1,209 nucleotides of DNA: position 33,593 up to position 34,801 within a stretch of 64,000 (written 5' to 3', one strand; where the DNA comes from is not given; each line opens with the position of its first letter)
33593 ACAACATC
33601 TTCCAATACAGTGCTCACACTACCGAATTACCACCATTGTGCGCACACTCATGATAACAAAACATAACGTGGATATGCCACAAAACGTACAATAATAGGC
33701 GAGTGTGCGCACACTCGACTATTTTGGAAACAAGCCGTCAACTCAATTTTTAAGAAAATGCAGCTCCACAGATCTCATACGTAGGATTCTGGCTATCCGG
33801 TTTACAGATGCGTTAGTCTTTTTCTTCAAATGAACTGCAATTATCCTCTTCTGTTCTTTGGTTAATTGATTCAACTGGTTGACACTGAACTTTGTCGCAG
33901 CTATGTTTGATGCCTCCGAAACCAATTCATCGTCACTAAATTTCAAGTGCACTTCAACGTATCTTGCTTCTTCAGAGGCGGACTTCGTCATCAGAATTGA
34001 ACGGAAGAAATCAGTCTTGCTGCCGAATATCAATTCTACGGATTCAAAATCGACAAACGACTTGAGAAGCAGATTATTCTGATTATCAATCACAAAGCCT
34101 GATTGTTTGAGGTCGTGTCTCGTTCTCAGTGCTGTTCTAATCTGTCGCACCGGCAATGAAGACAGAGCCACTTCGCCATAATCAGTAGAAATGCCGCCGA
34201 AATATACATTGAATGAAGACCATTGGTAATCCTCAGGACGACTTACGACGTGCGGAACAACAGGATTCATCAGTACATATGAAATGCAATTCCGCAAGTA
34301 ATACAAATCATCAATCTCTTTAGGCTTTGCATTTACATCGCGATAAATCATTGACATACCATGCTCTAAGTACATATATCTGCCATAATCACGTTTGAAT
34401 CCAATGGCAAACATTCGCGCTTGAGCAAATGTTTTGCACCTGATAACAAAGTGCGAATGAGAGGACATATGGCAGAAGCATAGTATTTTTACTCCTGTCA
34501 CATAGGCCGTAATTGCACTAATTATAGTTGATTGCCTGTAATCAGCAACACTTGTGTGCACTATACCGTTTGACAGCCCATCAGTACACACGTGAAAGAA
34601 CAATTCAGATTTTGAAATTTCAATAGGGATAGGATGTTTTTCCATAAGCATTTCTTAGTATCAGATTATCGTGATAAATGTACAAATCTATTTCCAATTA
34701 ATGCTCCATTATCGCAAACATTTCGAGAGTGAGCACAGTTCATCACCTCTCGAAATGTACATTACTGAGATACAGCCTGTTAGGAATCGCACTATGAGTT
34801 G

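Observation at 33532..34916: HUH/Y1 RAYT-like transposase flanked on both sides by clusters of a GC-rich palindrome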

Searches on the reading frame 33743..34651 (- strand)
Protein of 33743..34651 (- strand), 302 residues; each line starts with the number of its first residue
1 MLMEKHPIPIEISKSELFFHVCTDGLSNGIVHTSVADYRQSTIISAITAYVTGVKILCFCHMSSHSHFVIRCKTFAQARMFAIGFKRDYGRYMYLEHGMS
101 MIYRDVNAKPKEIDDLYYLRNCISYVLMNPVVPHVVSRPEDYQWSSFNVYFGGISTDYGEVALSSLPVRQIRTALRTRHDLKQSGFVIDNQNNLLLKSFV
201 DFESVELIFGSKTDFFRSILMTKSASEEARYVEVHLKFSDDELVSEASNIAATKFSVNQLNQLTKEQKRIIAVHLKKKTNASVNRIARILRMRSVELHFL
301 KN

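Call 4: search_protein_families(library=pfam, proteins=[window:33743-34651:-], max_evalue=1)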
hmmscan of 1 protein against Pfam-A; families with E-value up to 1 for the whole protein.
window:33743-34651:- (302 aa): 0 families
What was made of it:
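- On Y1 HUH transposase superfamily (Pfam Y1_Tnp, PF01797): The window protein has no hit at E<=1 (call 4).
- Tried and rejected: Pfam scan of the window protein: no hit (call 4).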

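Call 5: search_protein_families(library=ncbifam, proteins=[window:33743-34651:-], max_evalue=1)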
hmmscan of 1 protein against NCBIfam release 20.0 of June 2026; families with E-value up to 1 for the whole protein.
window:33743-34651:- (302 aa): 1 family
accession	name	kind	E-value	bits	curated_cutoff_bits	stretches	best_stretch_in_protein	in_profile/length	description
NF047646.1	REP_Tyr_transpos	equivalog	0.00058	19.8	80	1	54-145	47-146/146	REP-associated tyrosine transposase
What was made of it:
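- The window protein itself gets no Pfam hit at E<=1 (call 4) and only 19.8 bits against a cutoff of 80 for NCBIfam REP_Tyr_transpos (call 5).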

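Call 7: find_homologous_proteins(query=window:33743-34651:-, max_evalue=0.001)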
Query window:33743-34651:- (302 aa): 60 proteins with E <= 0.001 among 634 candidates.
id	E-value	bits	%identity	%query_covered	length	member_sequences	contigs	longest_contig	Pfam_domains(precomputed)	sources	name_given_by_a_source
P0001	3.9e-189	645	96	100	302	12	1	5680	-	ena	-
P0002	2.8e-165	566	85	99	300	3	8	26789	-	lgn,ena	-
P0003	1.1e-149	515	75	99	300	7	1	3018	-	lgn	-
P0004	1.1e-146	505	73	99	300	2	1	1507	-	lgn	-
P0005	1.3e-94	335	51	98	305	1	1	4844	PF01797.22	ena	-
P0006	2.3e-83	298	50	94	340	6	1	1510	-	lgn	-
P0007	2.4e-83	298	47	93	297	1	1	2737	-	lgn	-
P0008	2.4e-82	294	52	93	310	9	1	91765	-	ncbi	-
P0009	5.1e-81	290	46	95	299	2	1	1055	-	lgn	-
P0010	1.5e-80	289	51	92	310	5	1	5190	-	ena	-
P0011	4.6e-80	287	49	94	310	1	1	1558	-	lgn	-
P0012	1.7e-79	285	50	93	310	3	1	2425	-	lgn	-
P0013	1.7e-79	285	49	91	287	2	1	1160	-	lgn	-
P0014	3.3e-79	284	50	93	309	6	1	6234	-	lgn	-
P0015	1.4e-78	282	49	94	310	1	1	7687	-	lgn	-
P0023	3.5e-72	261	44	93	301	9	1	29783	-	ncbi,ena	-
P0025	4.4e-72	261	47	91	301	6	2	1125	PF01797.22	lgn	-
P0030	1.0e-67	246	42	93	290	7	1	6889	-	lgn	-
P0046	1.2e-29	122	30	91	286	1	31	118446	-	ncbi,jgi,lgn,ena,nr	ncbi:MAG: hypothetical protein E7115_02800 [Bacteroidales bacterium]|nr:hypothetical protein [Bacter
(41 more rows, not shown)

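Call 8: search_solved_structures(query=window:33743-34651:-, max_evalue=10, show_alignments=3)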
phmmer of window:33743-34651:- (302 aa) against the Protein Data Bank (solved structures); distinct sequences matched with E-value up to 10: 1.
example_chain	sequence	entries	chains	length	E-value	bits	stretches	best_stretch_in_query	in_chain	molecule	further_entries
5cwn_A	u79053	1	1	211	8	8.9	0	223-273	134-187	Designed helical repeat protein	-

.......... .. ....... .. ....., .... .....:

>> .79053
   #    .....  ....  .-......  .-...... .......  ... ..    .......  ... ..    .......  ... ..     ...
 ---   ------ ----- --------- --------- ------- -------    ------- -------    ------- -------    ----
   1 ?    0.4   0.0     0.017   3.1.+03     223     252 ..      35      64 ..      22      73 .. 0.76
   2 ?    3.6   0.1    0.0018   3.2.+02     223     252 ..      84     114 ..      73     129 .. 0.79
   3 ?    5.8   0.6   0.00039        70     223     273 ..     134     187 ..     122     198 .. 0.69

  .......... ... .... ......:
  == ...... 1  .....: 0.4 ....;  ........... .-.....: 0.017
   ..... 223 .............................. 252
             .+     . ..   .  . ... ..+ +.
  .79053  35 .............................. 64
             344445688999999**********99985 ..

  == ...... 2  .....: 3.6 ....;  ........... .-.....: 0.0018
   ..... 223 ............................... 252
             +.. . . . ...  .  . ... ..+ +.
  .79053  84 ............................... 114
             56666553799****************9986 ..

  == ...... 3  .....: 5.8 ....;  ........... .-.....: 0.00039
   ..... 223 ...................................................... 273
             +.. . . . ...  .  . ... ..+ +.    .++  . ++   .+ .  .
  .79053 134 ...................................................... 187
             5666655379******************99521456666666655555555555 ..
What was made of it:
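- Tried and rejected: Single-sequence PDB search: only a designed repeat protein at E = 8 (call 8).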

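Call 10: search_solved_structures(query=A1, max_evalue=10, show_alignments=3)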
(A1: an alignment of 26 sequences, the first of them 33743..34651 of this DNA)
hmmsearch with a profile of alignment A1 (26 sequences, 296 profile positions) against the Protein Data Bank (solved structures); distinct sequences matched with E-value up to 10: 6.
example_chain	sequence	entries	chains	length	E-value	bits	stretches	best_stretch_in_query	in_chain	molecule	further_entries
5h7b_A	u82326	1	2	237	0.00035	23.1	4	198-289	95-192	Immunoglobulin G-binding protein A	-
5h7a_C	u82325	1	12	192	0.001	21.6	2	198-285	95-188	Immunoglobulin G-binding protein A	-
5h79_D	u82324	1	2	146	0.02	17.3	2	198-285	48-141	Immunoglobulin G-binding protein A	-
8vd6_A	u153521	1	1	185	0.26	13.7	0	273-294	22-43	CAP REPEAT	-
2zkz_A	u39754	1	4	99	0.7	12.2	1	250-293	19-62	Transcriptional repressor pagR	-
9qu4_A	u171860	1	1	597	0.86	11.9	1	197-284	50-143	Immunoglobulin G-binding protein A,Choline/ethanolamine transporter FLVCR2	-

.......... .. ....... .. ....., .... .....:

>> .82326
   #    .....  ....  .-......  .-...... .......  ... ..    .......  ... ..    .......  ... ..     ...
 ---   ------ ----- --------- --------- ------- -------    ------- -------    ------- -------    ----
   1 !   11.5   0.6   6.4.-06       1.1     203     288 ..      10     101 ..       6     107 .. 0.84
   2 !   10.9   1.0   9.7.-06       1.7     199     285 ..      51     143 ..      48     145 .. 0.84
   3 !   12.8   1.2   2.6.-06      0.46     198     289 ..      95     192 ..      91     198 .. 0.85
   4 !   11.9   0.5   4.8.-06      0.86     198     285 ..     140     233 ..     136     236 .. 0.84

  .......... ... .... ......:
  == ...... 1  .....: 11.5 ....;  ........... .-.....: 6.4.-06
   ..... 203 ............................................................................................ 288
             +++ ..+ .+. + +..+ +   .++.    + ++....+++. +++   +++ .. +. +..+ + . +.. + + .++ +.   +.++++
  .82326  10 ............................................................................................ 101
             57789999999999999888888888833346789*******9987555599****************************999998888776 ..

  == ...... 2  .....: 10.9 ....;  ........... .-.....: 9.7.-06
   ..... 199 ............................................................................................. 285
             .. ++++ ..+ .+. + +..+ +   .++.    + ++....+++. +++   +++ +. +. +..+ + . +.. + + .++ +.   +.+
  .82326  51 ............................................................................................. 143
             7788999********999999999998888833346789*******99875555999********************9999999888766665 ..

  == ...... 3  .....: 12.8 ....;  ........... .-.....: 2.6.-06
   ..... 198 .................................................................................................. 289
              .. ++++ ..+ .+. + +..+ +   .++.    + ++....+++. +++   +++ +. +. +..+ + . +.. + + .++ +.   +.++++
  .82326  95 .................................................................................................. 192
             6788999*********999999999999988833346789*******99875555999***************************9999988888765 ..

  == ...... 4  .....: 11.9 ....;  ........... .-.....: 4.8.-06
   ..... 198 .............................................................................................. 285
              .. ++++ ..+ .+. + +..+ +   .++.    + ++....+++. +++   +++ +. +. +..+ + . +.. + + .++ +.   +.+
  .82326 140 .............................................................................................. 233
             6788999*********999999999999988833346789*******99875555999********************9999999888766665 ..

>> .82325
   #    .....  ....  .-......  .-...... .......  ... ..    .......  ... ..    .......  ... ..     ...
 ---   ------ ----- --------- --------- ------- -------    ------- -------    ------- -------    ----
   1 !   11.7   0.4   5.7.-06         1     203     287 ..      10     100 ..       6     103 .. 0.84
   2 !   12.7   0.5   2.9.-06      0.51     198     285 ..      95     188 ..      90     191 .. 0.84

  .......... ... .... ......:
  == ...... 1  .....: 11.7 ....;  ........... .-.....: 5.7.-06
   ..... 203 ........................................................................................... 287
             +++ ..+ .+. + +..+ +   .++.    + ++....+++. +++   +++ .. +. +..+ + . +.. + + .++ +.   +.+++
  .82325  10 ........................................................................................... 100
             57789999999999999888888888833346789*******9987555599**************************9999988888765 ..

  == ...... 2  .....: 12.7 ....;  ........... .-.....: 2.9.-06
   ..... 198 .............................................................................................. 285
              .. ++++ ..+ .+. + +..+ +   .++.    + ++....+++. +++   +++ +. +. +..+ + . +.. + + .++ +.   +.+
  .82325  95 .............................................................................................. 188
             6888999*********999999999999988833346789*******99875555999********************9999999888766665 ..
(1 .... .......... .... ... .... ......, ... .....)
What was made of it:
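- Tried and rejected: First profile (A1) against PDB: spurious matches to protein A repeats in the C-terminal helices (call 10).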

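Call 11: search_protein_families(library=pfam, alignment_id=A1, max_evalue=1)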
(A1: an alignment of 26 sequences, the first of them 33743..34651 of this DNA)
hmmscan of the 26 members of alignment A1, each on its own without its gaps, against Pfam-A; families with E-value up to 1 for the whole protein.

A. member 1, window:33743-34651:- (302 aa): 0 families

B. families by the number of members that match (of 26 scanned): 20 families
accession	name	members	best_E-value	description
PF01797.21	Y1_Tnp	22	9.8e-06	Transposase IS200 like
PF08281.18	Sigma70_r4_2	6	0.0025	Sigma-70, region 4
PF04545.22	Sigma70_r4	5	0.027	Sigma-70, region 4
PF01022.26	HTH_5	5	0.064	Bacterial regulatory protein, arsR family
PF13542.12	HTH_Tnp_ISL3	3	0.14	Helix-turn-helix domain of transposase family ISL3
PF13384.12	HTH_23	2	0.15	Homeodomain-like domain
PF22751.1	DUF488-N3a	2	0.18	Active DUF488-N3 subclade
PF04548.22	AIG1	1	0.024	AIG1 family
PF00812.23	Ephrin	1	0.031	Ephrin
PF22384.1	PBP2_Ca3427_like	1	0.046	Ca3427-like PBP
PF04607.23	RelA_SpoT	1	0.049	Region found in RelA / SpoT proteins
PF10833.13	DUF2572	1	0.075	Protein of unknown function (DUF2572)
PF10032.14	Pho88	1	0.079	Phosphate transport (Pho88)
PF11951.13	Fungal_trans_2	1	0.11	Fungal specific transcription factor domain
PF05730.16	CFEM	1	0.12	CFEM domain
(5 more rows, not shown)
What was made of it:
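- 33746..34189 (-): C-terminal extension (residues 155-302), helical, with the last ~70 residues HTH-like. There are weak Sigma70_r4/HTH_5 hits in homologs (call 11).
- On Y1 HUH transposase superfamily (Pfam Y1_Tnp, PF01797): Of 26 homologs, 22 hit weakly, the best at 9.8e-6 (call 11).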

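Call 13: find_encoding_contigs(protein=window:33743-34651:-, flank=10000, max_places=6)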
Protein window:33743-34651:- (302 aa): 1 contig read that carries it; 1 place shown.
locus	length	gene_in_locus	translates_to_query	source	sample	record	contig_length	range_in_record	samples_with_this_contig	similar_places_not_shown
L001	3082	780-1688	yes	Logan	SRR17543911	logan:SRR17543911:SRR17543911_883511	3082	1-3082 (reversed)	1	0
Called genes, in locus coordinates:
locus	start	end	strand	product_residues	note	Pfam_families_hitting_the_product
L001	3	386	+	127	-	?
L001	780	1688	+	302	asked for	-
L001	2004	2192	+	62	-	-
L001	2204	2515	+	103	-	PF17170:DUF5128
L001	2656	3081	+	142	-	?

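Call 14: find_encoding_contigs(protein=P0002, flank=10000, max_places=6)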
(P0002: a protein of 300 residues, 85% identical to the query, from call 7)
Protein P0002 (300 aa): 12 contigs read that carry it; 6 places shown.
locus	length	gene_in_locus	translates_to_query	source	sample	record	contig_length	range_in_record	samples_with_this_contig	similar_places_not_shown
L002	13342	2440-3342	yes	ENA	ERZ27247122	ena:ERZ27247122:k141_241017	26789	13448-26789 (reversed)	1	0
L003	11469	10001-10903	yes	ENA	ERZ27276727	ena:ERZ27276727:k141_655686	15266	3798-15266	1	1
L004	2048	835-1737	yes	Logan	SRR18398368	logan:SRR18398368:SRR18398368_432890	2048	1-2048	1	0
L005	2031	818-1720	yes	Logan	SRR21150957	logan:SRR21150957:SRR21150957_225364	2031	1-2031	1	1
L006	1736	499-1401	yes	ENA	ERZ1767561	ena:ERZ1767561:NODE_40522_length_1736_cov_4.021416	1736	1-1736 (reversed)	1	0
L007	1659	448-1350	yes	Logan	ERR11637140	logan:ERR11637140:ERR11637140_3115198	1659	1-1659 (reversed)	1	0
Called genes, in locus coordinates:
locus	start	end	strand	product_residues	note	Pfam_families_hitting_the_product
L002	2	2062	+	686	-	?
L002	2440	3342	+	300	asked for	-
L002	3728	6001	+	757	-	PF10503:Esterase_PHB (faint), PF02230:Abhydrolase_2 (weak)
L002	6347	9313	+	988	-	PF13802:Gal_mutarotas_2, PF07691:PA14 (weak), PF01055:Glyco_hydro_31_2nd, PF21365:Glyco_hydro_31_3rd, PF17137:DUF5110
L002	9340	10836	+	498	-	PF00370:FGGY_N, PF02782:FGGY_C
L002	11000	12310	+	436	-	PF01261:AP_endonuc_2, PF27526:XylA2_C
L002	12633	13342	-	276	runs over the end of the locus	PF13350:Y_phosphatase3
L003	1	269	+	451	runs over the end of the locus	PF02812:ELFV_dehydrog_N, PF00208:ELFV_dehydrog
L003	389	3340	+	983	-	PF00072:Response_reg (faint), PF01326:PPDK_N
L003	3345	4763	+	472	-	PF02554:CstA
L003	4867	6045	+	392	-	PF13173:AAA_14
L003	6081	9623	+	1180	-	PF01855:POR_N, PF17147:PFOR_II, PF01558:POR, PF10371:EKR, PF12838:Fer4_7, PF13183:Fer4_8 (weak), PF13237:Fer4_10 (weak), PF02775:TPP_enzyme_C, +2 more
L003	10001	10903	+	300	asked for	-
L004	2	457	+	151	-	?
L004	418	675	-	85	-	-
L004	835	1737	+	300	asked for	-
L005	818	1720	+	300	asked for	-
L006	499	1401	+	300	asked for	-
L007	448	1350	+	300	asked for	-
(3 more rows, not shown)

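Call 15: find_encoding_contigs(protein=P0008, flank=10000, max_places=4)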
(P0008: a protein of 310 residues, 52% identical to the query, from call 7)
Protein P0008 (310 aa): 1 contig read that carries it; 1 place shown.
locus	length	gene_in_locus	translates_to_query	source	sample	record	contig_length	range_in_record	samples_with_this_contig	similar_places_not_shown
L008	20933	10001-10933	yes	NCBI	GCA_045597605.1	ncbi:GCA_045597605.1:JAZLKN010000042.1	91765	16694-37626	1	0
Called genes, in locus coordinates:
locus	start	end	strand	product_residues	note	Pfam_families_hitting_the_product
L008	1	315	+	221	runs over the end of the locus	PF13432:TPR_16 (faint), PF07719:TPR_2 (faint), PF13174:TPR_6 (faint), PF13424:TPR_12 (weak)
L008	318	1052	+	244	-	PF20772:TACO1_YebC_N, PF01709:Transcrip_reg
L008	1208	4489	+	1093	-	PF13620:CarboxypepD_reg, PF13715:CarbopepD_reg_2, PF25183:OMP_b-brl_4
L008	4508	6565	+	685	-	PF19190:BACON_2, PF13004:BACON, PF01336:tRNA_anti-codon (faint), PF13004:BACON (weak)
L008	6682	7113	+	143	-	-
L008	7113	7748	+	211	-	-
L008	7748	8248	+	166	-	PF09719:C_GCAxxG_C_C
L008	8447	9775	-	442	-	PF02881:SRP54_N, PF06414:Zeta_toxin, PF13401:AAA_22 (weak), PF00448:SRP54, PF01656:CbiA (faint), PF02978:SRP_SPB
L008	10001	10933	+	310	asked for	-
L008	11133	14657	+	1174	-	PF01855:POR_N, PF17147:PFOR_II, PF01558:POR, PF10371:EKR, PF00037:Fer4 (weak), PF12837:Fer4_6 (weak), PF12838:Fer4_7 (weak), PF02775:TPP_enzyme_C, +2 more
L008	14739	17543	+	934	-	PF00675:Peptidase_M16, PF05193:Peptidase_M16_C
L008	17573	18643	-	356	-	PF22544:HYDIN_VesB_CFA65-like_Ig, PF07610:DUF1573, PF22544:HYDIN_VesB_CFA65-like_Ig (weak)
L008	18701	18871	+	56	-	PF00037:Fer4 (weak), PF13237:Fer4_10 (weak), PF13187:Fer4_9, PF13484:Fer4_16 (weak), PF12838:Fer4_7 (weak), PF12797:Fer4_2 (weak), PF00037:Fer4, PF12837:Fer4_6 (weak), +4 more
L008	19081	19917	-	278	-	PF01048:PNP_UDP_1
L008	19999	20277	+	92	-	-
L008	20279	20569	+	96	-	PF05164:ZapA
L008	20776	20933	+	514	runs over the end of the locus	PF12072:RNase_Y_N, PF00013:KH_1, PF08668:HDOD (faint), PF01966:HD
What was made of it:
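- In L008 the gene lies on the other side of the PFOR gene (call 15).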

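Call 16: find_encoding_contigs(protein=P0023, flank=10000, max_places=4)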
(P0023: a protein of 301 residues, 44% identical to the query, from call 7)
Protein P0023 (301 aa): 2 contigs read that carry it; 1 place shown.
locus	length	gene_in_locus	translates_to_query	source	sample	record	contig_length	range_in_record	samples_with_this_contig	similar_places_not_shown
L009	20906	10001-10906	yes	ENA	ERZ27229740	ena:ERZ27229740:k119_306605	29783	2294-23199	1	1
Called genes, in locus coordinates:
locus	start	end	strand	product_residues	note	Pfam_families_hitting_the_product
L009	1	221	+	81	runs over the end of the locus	PF07432:Hc1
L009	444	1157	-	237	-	PF20217:DUF6577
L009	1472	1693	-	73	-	PF11387:DUF2795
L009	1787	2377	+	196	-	PF01227:GTP_cyclohydroI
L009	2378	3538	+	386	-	-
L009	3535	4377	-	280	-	PF04055:Radical_SAM, PF16199:Radical_SAM_C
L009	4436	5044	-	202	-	-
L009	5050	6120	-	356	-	PF02492:cobW, PF07683:CobW_C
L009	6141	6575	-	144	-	PF01850:PIN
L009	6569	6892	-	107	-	-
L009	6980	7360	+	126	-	PF13279:4HBT_2, PF03061:4HBT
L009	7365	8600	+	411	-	PF13740:ACT_6, PF21086:ACT_PSP_2 (weak), PF00702:Hydrolase, PF12710:HAD, PF08282:Hydrolase_3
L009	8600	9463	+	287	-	PF00483:NTP_transferase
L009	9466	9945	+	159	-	PF14512:TM1586_NiRdase, PF00881:Nitroreductase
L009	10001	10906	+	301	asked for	-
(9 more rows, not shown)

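Call 23: predict_structure(alignment_id=A1)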
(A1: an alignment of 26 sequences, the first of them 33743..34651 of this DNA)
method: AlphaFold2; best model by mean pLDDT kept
length: 302 residues; sequences in the alignment: 26
mean_pLDDT: 88.1   pTM: 0.73
mean pLDDT of the five models: 88.1, 87.2, 87.0, 86.8, 85.5
residues with pLDDT >= 90: 190; 70-90: 86; 50-70: 22; < 50: 4
segments of 3 or more residues with pLDDT < 50: 1-3
pLDDT, mean of each block of 10 residues (from residue 1): 68 90 80 92 98 98 95 97 95 89 85 93 94 87 94 67 94 92 94 93 95 91 71 59 86 90 93 87 90 89 70
secondary structure, 60 per line:
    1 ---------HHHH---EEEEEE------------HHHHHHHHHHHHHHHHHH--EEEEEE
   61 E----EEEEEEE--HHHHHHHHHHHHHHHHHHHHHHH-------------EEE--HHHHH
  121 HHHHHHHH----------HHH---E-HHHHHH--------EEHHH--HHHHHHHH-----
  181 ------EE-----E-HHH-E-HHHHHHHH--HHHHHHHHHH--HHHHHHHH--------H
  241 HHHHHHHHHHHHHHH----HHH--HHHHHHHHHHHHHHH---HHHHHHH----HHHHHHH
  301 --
elements in order: H10-13 E17-22 H35-52 E55-61 E66-72 H75-97 E111-113 H116-128 H147-152 H168-175 H202-209 H212-221 H224-231 H240-255 H265-279 H283-289 H294-300
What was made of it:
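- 33743..34651 (-): RAYT-like gene, 302 aa: an N-terminal Y1 HUH nuclease domain plus a C-terminal helical region ending in an HTH. AF2 model has pLDDT 88 (call 23).
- On Y1 HUH transposase superfamily: The AF2 model has pLDDT 88 (call 23).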
